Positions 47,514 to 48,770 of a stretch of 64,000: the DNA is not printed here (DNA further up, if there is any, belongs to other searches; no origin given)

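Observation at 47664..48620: ArsC (LMW-PTPase-type arsenate reductase)-NUDIX hydrolase fusion gene, divergent from a Pho-box-bearing porin promoter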

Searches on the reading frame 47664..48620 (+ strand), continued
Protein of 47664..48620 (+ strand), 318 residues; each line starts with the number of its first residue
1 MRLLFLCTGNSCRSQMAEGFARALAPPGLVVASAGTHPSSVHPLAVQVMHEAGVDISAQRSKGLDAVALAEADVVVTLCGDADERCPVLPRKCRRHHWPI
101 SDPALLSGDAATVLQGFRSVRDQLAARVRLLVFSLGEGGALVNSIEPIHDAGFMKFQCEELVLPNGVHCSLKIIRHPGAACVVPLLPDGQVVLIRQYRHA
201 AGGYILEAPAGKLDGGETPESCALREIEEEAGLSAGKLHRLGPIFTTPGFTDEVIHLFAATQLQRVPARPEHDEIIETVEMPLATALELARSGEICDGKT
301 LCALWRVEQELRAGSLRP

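Call 18: list_cluster_members(proteins=[P0004, P0002, P0007, P0008, P0037, P0001])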
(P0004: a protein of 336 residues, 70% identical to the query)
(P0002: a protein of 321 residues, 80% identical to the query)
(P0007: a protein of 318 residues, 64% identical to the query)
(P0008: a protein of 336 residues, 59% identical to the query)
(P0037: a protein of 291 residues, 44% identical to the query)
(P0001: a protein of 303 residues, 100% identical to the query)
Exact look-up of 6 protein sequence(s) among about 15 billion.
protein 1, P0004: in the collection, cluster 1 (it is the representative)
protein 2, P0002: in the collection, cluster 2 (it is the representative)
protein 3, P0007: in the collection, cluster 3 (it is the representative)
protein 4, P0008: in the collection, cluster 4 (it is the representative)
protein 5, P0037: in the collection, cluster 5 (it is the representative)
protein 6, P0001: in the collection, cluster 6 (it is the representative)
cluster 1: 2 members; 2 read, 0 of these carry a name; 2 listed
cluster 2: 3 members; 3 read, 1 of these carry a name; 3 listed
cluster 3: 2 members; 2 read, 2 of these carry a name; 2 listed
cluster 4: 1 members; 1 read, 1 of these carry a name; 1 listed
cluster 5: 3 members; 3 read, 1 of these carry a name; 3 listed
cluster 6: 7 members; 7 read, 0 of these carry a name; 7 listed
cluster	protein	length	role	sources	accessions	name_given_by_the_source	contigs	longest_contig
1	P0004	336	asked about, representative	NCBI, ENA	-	-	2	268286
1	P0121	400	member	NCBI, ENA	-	-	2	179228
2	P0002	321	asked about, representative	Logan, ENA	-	-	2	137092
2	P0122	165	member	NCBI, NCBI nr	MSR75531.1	MAG: NUDIX hydrolase [Planctomycetes bacterium] | NUDIX hydrolase [Planctomycetota bacterium]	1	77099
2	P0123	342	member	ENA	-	-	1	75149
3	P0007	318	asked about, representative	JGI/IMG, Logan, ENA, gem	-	ADP-ribose pyrophosphatase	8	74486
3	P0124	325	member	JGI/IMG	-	ADP-ribose pyrophosphatase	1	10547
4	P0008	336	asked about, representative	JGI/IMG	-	thioredoxin type arsenate reductase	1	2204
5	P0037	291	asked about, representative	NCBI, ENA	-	-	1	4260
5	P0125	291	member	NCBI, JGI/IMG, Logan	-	ADP-ribose pyrophosphatase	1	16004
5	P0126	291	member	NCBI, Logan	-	-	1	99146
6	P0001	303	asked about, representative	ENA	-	-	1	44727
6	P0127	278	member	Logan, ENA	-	-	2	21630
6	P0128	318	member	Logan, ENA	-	-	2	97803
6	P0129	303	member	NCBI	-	-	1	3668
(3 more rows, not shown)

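Call 27: find_encoding_contigs(protein=P0009, flank=8000, max_places=2)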
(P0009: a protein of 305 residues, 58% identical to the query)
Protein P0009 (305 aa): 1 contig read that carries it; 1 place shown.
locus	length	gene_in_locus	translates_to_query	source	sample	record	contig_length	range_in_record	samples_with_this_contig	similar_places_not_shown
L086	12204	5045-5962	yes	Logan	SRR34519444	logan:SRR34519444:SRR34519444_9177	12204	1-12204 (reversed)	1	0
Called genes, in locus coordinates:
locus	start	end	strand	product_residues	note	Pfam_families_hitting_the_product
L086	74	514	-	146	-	PF13279:4HBT_2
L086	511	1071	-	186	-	PF00857:Isochorismatase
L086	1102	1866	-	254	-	PF01497:Peripla_BP_2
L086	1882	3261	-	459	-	PF07396:Porin_O_P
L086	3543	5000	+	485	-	PF23500:DUF7133 (weak), PF07995:GSDH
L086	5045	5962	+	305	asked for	PF01451:LMWPc, PF00293:NUDIX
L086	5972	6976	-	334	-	PF02163:Peptidase_M50, PF20216:DUF6576 (weak)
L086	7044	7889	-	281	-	PF00595:PDZ (weak), PF13180:PDZ_2, PF17820:PDZ_6 (weak)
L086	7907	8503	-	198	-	-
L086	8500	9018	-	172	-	PF04542:Sigma70_r2, PF07638:Sigma70_ECF (faint), PF04545:Sigma70_r4 (weak), PF08281:Sigma70_r4_2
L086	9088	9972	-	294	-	PF05721:PhyH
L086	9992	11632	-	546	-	PF12831:FAD_oxidored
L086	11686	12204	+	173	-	?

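Call 28: find_encoding_contigs(protein=P0037, flank=8000, max_places=3)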
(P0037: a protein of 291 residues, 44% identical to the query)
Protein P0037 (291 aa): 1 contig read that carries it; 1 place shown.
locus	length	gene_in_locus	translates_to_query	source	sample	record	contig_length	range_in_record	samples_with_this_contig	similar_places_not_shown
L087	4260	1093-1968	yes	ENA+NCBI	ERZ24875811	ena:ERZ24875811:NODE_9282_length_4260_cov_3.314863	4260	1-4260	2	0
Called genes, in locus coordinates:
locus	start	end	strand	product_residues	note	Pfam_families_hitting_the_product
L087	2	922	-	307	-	?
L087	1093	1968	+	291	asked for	PF00293:NUDIX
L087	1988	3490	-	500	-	-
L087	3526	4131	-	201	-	-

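Call 29: find_encoding_contigs(protein=P0005, flank=8000, max_places=2)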
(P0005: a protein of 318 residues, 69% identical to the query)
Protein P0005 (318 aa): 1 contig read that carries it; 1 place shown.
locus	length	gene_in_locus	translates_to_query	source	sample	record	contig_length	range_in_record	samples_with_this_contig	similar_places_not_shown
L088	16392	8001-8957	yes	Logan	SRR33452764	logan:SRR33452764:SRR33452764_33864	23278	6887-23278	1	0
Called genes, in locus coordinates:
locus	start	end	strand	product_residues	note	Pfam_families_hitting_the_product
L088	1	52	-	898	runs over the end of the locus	PF25390:WD40_RLD, PF00415:RCC1, PF13540:RCC1_2, PF00415:RCC1, PF13540:RCC1_2, PF25390:WD40_RLD, PF00415:RCC1, PF13540:RCC1_2, +14 more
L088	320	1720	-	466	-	PF08309:LVIVD (weak)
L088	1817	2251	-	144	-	PF13279:4HBT_2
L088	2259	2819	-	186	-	PF00857:Isochorismatase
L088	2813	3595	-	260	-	PF01497:Peripla_BP_2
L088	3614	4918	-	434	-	PF07396:Porin_O_P (faint)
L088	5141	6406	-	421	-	PF07396:Porin_O_P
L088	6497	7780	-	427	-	PF07396:Porin_O_P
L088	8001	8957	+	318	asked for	PF01451:LMWPc, PF00293:NUDIX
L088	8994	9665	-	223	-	-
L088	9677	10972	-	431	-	PF00512:HisKA, PF02518:HATPase_c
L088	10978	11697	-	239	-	PF00072:Response_reg, PF00486:Trans_reg_C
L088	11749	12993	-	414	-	PF00890:FAD_binding_2, PF01266:DAO (faint), PF03486:HI0933_like, PF07992:Pyr_redox_2 (weak), PF12831:FAD_oxidored, PF13450:NAD_binding_8 (weak), PF13738:Pyr_redox_3 (faint), PF22780:HI0933_like_1st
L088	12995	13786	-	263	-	-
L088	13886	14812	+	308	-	PF00535:Glycos_transf_2, PF13641:Glyco_tranf_2_3 (weak)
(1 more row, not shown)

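Call 47: predict_structure(alignment_id=A1)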
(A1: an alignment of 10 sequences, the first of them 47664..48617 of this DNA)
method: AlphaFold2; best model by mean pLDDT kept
length: 318 residues; sequences in the alignment: 10
mean_pLDDT: 83.4   pTM: 0.49
mean pLDDT of the five models: 83.4, 80.4, 64.9, 62.8, 60.0
residues with pLDDT >= 90: 124; 70-90: 144; 50-70: 44; < 50: 6
segments of 3 or more residues with pLDDT < 50: 247-251
pLDDT, mean of each block of 10 residues (from residue 1): 84 91 87 82 93 90 78 86 69 83 90 95 90 69 79 67 73 70 95 82 82 86 92 93 65 82 83 74 94 85 93 87
secondary structure, 60 per line:
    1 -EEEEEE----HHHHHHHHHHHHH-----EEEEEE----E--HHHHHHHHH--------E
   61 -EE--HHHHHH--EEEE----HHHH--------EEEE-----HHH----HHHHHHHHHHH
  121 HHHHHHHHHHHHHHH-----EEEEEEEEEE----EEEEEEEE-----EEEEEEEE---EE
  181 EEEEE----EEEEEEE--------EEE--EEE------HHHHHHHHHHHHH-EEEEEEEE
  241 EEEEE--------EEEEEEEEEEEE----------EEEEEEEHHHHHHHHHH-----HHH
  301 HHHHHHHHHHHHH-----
elements in order: E2-7 H12-24 E30-35 H43-51 H66-71 E74-77 H82-85 E94-97 H110-135 E141-150 E155-162 E168-175 E179-185 E190-196 E205-207 E210-212 H219-231 E233-245 E254-265 E276-282 H283-292 H298-313
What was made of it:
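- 48063..48098 (+): Short interdomain linker (aa 134-145). It evolves fastest. In the AF2 model, helix 110-135 runs into strand 141-150 (call 47).
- The AF2 pTM of 0.49 gives no confident interdomain geometry (call 47).
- Tried and rejected: The domains are confident, but the relative orientation is not (pTM 0.49), so no conclusion could be drawn about facing active sites (call 47).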

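Call 53: search_protein_representatives(protein=window:47664-48617:+)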
Query: 318 residues. Proteins with E-value up to 0.001 (for the whole library): 31603; up to 1e-10: 9919; up to 1e-30: 207. The best 150 are listed.
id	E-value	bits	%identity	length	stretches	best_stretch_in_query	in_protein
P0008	2.1e-108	378.8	60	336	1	2-316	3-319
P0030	7.7e-57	209.4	57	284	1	129-316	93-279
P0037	1.4e-54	201.9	46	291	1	71-315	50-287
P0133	2.3e-51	191.4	55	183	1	153-318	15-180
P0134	2.7e-49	184.6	42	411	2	1-139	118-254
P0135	9.6e-48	179.5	51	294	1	128-318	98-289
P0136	9.0e-47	176.3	54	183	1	145-314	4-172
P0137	2.2e-46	175.0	48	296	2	1-132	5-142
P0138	2.5e-45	171.6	62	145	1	2-136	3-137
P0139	6.6e-45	170.2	39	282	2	2-128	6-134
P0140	9.6e-45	169.7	42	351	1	2-305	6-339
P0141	1.8e-44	168.7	55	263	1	149-307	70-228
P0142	2.8e-43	164.9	40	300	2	2-131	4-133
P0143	2.5e-42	161.7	49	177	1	148-305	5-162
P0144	2.7e-42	161.6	49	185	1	146-311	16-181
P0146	1.1e-41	159.6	39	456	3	3-133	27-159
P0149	2.8e-40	155.0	57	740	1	3-135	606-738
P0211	4.6e-34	134.6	33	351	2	166-304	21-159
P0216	1.1e-33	133.3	36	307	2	154-314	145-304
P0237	4.1e-33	131.4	46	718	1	147-313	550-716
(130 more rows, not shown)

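Call 54: fold_search(model_id=the predicted structure, library=pdb)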
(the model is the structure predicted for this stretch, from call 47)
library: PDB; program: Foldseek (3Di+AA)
matches with E <= 10: 1326; with E <= 0.001: 576
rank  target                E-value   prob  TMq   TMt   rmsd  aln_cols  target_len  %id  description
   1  5c7t_B                6.6e-18  1.00  0.47  0.79   4.5       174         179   34  Crystal Structure of the Bdellovibrio bacteriovorus Nucleoside Diphosphate Sugar Hydrolase in complex with ADP-ribose (released 2016-01-20)
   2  5c7q_A                8.7e-18  1.00  0.47  0.78   4.8       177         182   34  Crystal Structure of the Bdellovibrio bacteriovorus Nucleoside Diphosphate Sugar Hydrolase (released 2016-01-20)
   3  5c7t_A                1.2e-17  1.00  0.47  0.78   4.8       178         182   34  Crystal Structure of the Bdellovibrio bacteriovorus Nucleoside Diphosphate Sugar Hydrolase in complex with ADP-ribose (released 2016-01-20)
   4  5c7q_B                2.2e-17  1.00  0.47  0.79   4.5       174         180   35  Crystal Structure of the Bdellovibrio bacteriovorus Nucleoside Diphosphate Sugar Hydrolase (released 2016-01-20)
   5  9jax_A                2.9e-17  1.00  0.44  0.72   5.5       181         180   34  Crystal structure of NUDIX hydrolase from Bacillus methanolicus (released 2025-09-03)
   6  8zr8_B                5.5e-17  1.00  0.41  0.73   5.4       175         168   33  The Crystal Structure of Nudix Hydrolase from Bacillus methanolicus C1 (released 2025-06-04)
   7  8wv3_A                5.5e-17  1.00  0.42  0.73   5.6       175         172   34  NUDIX hydrolase from Bacillus methanolicus (released 2024-10-30)
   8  1mqw                  6.5e-17  1.00  0.47  0.71   4.5       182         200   30  Structure of the MT-ADPRase in complex with three Mn2+ ions and AMPCPR, a Nudix enzyme (released 2003-08-05)
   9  8wv3_C                6.9e-17  1.00  0.41  0.71   5.2       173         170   34  NUDIX hydrolase from Bacillus methanolicus (released 2024-10-30)
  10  9jax_B                1.1e-16  1.00  0.41  0.70   5.6       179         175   34  Crystal structure of NUDIX hydrolase from Bacillus methanolicus (released 2025-09-03)
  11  8wv3_E                1.5e-16  1.00  0.42  0.68   6.1       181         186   34  NUDIX hydrolase from Bacillus methanolicus (released 2024-10-30)
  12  8zr8_A                1.8e-16  1.00  0.42  0.71   5.8       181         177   32  The Crystal Structure of Nudix Hydrolase from Bacillus methanolicus C1 (released 2025-06-04)
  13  8wv3_G                2.4e-16  1.00  0.40  0.71   5.0       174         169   34  NUDIX hydrolase from Bacillus methanolicus (released 2024-10-30)
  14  8wv3_D                2.4e-16  1.00  0.40  0.71   5.3       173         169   34  NUDIX hydrolase from Bacillus methanolicus (released 2024-10-30)
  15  2yvm                  2.9e-16  1.00  0.44  0.73   5.1       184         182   35  Crystal structure of NDX2 in complex with MG2+ from thermus thermophilus HB8 (released 2008-02-26)
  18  9jax_C                4.6e-16  1.00  0.42  0.72   5.5       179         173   34  Crystal structure of NUDIX hydrolase from Bacillus methanolicus (released 2025-09-03)
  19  9jax_E                4.6e-16  1.00  0.40  0.67   5.8       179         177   35  Crystal structure of NUDIX hydrolase from Bacillus methanolicus (released 2025-09-03)
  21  8zr8_C                2.9e-15  1.00  0.41  0.73   5.3       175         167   34  The Crystal Structure of Nudix Hydrolase from Bacillus methanolicus C1 (released 2025-06-04)
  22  8wv3_B                3.0e-15  1.00  0.41  0.70   5.5       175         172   34  NUDIX hydrolase from Bacillus methanolicus (released 2024-10-30)
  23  8wv3_F                3.4e-15  1.00  0.42  0.74   5.4       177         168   32  NUDIX hydrolase from Bacillus methanolicus (released 2024-10-30)
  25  8wv3_H                5.4e-15  1.00  0.40  0.73   4.9       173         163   34  NUDIX hydrolase from Bacillus methanolicus (released 2024-10-30)
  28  1jl3_A                1.5e-14  1.00  0.40  0.91   1.3       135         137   44  Crystal Structure of B. subtilis ArsC (released 2001-10-24)
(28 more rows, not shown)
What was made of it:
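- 47664..48062 (+): N-terminal LMWP-fold, thioredoxin-type ArsC domain (aa 1-133). AF2 model against 1jl3: TM 0.91, rmsd 1.3 A (call 54).
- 48099..48617 (+): C-terminal ADPRase/NDP-sugar pyrophosphatase domain (aa 146-318), including the N-terminal beta-sheet subdomain used for the domain-swapped dimer. Foldseek best hits are 5c7t, 9jax, 1mqw and 2yvm (call 54).
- On Trx-coupled LMWP-type ArsC (pI258/B. subtilis family): AF2 model against 1jl3: TM 0.91, rmsd 1.3 A over 135 columns (call 54).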
